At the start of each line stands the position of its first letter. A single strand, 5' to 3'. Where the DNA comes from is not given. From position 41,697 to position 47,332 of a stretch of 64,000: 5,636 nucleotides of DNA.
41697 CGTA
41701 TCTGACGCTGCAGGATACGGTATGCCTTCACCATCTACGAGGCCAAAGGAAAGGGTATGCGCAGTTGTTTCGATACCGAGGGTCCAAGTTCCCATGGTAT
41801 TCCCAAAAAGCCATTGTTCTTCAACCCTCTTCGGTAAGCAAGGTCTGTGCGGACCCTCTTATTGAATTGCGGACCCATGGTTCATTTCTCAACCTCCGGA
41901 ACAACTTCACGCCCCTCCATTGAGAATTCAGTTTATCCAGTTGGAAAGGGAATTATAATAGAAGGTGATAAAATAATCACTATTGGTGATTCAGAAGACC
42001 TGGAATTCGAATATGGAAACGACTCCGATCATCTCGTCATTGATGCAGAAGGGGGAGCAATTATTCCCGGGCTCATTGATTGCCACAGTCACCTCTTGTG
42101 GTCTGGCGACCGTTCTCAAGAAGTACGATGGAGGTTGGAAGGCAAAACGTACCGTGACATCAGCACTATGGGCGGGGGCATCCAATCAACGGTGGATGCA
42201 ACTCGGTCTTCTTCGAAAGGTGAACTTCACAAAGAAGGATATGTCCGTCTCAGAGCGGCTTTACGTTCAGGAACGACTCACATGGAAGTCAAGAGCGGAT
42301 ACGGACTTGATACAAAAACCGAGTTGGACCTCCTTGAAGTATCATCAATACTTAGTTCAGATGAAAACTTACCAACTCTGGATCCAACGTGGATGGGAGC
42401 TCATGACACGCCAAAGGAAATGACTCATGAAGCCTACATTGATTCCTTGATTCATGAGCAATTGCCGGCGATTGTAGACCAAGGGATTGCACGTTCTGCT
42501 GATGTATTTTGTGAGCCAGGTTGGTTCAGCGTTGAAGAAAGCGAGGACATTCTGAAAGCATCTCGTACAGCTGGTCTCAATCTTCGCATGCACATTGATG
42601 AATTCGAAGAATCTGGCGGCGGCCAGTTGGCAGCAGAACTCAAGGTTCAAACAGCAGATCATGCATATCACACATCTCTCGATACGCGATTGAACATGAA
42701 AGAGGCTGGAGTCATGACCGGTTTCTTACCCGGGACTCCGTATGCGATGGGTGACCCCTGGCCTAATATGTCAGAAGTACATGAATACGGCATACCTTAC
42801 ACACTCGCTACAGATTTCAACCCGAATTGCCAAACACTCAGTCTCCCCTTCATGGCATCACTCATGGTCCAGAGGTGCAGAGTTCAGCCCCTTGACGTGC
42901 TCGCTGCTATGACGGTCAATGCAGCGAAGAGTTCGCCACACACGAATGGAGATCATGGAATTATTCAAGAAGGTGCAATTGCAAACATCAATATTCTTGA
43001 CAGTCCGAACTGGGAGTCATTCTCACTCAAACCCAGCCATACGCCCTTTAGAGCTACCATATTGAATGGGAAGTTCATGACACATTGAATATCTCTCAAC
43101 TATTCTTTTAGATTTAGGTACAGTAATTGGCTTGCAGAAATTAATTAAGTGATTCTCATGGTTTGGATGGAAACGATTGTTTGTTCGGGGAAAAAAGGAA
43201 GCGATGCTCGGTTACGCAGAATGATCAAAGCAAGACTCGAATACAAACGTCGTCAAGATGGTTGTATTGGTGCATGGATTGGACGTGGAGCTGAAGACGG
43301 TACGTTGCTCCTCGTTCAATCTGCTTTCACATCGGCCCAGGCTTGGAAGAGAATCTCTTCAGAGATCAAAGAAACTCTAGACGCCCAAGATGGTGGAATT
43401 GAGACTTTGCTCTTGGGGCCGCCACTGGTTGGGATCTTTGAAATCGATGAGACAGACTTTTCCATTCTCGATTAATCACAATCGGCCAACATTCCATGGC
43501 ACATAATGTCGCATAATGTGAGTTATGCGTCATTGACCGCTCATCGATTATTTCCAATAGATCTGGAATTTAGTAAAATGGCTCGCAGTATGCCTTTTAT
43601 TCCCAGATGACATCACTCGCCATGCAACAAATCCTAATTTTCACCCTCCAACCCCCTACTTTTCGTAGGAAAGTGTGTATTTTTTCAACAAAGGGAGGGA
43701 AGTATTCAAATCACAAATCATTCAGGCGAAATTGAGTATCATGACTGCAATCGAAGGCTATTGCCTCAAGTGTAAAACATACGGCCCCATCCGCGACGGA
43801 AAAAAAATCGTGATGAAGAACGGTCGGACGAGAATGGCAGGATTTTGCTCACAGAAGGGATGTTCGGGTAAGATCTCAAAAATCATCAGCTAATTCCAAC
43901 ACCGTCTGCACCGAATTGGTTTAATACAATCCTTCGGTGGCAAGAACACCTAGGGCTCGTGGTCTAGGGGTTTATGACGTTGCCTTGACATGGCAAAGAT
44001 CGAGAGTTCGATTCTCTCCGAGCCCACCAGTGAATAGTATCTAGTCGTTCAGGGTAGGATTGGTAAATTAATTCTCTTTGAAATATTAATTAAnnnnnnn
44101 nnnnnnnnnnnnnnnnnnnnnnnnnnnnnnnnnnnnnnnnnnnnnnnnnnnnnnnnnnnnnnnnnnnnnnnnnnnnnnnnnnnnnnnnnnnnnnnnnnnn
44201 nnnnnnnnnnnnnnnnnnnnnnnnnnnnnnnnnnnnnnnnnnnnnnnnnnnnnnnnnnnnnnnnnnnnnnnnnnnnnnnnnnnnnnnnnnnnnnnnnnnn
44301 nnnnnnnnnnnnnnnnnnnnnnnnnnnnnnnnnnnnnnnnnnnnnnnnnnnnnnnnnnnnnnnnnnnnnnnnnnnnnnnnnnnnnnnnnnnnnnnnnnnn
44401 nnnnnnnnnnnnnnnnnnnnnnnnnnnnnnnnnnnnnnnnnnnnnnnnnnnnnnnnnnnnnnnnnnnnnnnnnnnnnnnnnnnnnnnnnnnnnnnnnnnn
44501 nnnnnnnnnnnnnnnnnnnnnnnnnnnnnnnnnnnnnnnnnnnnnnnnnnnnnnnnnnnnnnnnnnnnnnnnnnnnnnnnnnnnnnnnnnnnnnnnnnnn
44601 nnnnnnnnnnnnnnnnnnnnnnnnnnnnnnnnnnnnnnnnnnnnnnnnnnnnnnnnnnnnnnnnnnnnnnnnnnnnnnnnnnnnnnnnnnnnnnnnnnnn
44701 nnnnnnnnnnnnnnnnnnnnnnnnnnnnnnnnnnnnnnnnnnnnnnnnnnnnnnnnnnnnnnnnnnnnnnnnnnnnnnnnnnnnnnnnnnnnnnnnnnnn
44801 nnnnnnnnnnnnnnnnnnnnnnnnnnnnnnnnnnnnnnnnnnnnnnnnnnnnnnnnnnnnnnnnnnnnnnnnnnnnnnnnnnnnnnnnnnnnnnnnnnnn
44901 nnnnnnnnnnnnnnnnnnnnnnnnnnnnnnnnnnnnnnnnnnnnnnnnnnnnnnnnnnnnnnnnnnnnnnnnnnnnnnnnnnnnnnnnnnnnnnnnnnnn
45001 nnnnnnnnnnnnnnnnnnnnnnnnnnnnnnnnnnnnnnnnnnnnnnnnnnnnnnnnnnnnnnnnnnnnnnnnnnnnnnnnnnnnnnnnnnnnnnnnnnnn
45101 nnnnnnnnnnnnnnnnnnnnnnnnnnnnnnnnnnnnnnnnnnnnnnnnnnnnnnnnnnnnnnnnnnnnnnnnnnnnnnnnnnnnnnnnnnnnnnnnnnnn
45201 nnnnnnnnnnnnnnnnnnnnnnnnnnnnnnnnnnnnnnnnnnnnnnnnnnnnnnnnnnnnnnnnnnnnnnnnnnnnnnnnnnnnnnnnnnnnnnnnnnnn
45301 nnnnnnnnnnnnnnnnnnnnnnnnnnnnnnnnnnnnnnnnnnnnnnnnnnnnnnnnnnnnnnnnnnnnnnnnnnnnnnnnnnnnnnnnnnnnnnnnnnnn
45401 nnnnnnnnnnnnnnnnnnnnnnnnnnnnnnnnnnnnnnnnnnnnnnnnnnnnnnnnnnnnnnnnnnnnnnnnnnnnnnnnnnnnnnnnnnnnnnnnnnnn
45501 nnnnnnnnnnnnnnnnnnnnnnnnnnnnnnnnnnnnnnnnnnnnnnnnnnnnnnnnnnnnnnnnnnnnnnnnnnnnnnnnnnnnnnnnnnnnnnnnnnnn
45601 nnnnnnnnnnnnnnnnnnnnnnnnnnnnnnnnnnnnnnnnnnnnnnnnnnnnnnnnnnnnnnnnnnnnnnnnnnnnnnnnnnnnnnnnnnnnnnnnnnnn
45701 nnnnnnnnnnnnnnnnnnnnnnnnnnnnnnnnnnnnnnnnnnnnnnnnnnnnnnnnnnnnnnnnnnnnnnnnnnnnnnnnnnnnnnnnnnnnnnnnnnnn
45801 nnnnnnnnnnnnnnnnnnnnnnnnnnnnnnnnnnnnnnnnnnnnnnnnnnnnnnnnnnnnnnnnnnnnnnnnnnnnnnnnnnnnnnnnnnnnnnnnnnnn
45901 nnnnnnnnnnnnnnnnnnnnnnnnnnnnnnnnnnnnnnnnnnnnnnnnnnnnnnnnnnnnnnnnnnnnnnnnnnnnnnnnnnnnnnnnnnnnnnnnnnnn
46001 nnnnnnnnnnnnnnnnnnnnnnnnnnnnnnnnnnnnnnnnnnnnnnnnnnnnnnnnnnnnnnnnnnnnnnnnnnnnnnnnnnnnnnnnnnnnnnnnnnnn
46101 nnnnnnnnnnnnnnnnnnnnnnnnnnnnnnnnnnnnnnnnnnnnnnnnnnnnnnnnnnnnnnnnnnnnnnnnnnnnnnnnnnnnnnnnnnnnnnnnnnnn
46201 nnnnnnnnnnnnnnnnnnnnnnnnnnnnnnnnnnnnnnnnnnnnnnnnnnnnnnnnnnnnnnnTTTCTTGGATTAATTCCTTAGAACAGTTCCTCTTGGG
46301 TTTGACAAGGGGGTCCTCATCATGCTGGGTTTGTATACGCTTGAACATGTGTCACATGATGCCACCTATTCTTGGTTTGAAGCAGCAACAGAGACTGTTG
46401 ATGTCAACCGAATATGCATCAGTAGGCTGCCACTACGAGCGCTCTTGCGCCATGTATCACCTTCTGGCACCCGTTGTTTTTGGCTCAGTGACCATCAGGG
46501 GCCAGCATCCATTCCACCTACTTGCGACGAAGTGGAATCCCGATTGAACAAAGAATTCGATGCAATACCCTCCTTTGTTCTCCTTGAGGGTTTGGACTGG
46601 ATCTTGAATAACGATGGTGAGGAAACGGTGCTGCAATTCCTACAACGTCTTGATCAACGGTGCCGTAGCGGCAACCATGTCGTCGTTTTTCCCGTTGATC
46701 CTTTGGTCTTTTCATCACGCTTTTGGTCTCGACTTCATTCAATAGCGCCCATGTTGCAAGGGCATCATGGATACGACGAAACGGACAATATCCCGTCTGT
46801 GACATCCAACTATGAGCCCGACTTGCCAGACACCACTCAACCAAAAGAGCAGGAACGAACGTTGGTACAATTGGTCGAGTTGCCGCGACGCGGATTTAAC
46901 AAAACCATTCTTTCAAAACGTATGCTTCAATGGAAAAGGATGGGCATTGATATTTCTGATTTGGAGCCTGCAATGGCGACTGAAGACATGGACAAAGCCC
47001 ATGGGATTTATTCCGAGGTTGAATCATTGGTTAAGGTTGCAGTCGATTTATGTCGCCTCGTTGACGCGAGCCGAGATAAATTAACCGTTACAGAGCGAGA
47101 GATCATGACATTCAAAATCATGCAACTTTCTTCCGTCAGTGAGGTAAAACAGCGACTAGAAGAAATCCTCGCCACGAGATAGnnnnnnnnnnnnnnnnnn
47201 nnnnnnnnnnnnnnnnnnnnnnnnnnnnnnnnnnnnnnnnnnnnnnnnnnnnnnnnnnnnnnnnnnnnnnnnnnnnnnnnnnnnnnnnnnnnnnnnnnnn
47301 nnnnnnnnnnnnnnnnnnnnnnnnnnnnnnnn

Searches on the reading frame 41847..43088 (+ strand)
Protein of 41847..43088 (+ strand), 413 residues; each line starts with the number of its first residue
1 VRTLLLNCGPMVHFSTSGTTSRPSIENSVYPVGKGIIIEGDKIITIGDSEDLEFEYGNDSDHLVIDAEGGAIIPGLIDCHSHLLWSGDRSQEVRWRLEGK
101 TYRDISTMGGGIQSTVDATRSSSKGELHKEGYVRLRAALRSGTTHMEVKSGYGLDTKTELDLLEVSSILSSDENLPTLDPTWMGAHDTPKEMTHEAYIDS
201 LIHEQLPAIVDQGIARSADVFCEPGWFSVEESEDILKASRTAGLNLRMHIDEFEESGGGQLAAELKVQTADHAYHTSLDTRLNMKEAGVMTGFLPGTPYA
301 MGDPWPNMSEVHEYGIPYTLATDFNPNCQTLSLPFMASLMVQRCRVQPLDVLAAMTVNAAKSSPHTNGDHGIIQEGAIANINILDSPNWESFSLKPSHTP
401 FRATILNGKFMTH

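Call 45: search_protein_families(library=pfam, proteins=[window:41847-43088:+], max_evalue=0.00001)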
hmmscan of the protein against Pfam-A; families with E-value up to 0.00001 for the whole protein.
window:41847-43088:+ (413 aa): 2 families
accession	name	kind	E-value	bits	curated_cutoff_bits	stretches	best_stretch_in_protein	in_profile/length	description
PF07969.17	Amidohydro_3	-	1.7e-12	48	29.7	0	64-96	2-34/472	Amidohydrolase family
PF01979.26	Amidohydro_1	-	1e-08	35.2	25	1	72-388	2-322/345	Amidohydrolase family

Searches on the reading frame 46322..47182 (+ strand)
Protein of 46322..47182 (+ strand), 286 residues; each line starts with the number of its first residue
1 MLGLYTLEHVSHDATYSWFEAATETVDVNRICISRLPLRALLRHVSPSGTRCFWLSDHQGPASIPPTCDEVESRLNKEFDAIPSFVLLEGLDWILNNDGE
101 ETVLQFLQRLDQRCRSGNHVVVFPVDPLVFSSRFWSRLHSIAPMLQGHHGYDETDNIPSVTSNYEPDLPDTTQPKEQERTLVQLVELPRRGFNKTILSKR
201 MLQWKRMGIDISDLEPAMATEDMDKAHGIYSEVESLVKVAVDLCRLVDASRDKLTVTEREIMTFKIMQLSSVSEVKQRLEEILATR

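Call 57: search_protein_families(library=pfam, proteins=[window:46322-47182:+], max_evalue=0.1)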
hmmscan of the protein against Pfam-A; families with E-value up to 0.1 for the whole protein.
window:46322-47182:+ (286 aa): 2 families
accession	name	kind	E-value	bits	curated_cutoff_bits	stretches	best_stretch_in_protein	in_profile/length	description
PF05763.18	DUF835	-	3.6e-10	40.2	33.1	1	25-140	17-134/136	Protein of unknown function (DUF835)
PF24336.1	DUF7504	-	0.029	15.3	27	1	85-136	117-167/179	Family of unknown function (DUF7504)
